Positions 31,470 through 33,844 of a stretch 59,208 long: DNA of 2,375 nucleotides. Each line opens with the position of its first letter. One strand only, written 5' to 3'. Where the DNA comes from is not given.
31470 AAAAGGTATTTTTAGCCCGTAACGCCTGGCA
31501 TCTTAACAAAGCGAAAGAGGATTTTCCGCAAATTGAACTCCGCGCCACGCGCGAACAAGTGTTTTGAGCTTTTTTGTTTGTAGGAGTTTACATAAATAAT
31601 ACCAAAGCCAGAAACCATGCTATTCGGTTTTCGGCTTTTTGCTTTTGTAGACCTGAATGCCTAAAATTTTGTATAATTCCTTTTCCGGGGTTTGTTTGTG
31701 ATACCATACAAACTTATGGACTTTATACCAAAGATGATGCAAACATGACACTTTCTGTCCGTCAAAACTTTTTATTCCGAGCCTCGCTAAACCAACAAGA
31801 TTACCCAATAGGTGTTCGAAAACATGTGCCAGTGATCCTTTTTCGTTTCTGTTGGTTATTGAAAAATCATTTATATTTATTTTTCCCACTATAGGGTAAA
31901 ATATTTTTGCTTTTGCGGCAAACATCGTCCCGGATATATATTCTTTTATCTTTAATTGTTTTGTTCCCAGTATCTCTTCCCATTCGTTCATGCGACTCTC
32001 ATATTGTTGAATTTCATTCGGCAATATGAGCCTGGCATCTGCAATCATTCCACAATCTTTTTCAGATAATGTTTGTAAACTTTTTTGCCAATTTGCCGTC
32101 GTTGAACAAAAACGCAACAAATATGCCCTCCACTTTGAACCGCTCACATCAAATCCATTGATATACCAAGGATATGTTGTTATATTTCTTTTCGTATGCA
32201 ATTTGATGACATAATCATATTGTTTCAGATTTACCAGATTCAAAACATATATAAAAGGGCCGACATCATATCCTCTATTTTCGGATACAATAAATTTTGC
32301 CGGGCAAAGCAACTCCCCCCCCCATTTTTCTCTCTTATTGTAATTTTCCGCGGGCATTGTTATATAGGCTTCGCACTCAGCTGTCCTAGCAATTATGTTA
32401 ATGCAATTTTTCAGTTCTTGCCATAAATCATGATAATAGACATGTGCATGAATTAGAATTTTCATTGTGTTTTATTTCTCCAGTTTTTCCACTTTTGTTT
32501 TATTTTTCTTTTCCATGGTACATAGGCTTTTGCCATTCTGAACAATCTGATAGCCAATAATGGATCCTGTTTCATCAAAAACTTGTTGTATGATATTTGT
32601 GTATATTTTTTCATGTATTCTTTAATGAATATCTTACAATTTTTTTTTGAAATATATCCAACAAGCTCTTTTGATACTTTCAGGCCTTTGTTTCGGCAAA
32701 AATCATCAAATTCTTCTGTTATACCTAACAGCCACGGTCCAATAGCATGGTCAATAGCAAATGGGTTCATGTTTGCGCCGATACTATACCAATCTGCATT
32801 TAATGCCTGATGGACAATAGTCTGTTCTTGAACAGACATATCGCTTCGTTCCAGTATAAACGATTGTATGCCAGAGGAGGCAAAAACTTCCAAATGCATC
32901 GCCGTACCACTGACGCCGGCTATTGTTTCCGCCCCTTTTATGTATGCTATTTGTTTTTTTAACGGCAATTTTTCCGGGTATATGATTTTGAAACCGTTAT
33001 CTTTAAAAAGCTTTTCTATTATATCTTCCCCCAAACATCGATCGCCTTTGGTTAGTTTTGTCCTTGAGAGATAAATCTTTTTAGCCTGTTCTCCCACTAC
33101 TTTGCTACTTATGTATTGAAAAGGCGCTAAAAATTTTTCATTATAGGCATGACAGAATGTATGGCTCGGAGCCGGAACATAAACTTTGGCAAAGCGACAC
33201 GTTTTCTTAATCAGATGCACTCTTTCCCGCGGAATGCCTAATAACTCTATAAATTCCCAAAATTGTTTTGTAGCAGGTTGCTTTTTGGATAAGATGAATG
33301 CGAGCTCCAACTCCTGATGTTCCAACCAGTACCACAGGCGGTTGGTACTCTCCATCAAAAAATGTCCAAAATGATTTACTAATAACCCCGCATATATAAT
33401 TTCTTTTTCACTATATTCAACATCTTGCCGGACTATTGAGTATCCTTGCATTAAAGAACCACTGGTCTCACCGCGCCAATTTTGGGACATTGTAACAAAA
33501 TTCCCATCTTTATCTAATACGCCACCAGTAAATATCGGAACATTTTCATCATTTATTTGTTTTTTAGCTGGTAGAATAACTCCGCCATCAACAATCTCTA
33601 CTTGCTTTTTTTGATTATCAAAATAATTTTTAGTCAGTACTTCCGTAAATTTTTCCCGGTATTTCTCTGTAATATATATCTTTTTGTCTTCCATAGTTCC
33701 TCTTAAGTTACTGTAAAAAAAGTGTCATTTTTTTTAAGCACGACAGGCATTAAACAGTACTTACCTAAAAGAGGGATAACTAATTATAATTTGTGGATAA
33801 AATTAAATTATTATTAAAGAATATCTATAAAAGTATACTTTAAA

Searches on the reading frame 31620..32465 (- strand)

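Call 3: search_protein_families(library=pfam, proteins=[window:31620-32465:-], max_evalue=1)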
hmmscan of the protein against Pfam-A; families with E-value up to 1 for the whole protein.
window:31620-32465:- (281 aa): 1 family
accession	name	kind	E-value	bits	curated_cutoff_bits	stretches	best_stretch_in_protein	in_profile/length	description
PF05045.17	RgpF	-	8.7e-13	48.2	25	1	2-221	271-495/503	Rhamnan synthesis protein F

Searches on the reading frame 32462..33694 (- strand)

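Call 3: search_protein_families(library=pfam, proteins=[window:32462-33694:-], max_evalue=1)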
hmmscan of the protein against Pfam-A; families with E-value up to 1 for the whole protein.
window:32462-33694:- (410 aa): 2 families
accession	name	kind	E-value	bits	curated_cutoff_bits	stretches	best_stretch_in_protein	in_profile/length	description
PF04577.19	Glyco_transf_61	-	4.5e-15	56.6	27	1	109-274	1-132/137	Glycosyltransferase 61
PF24406.1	nSTAND_NTPase4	-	0.19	12.3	27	0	348-374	3-30/58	Novel STAND NTPase 4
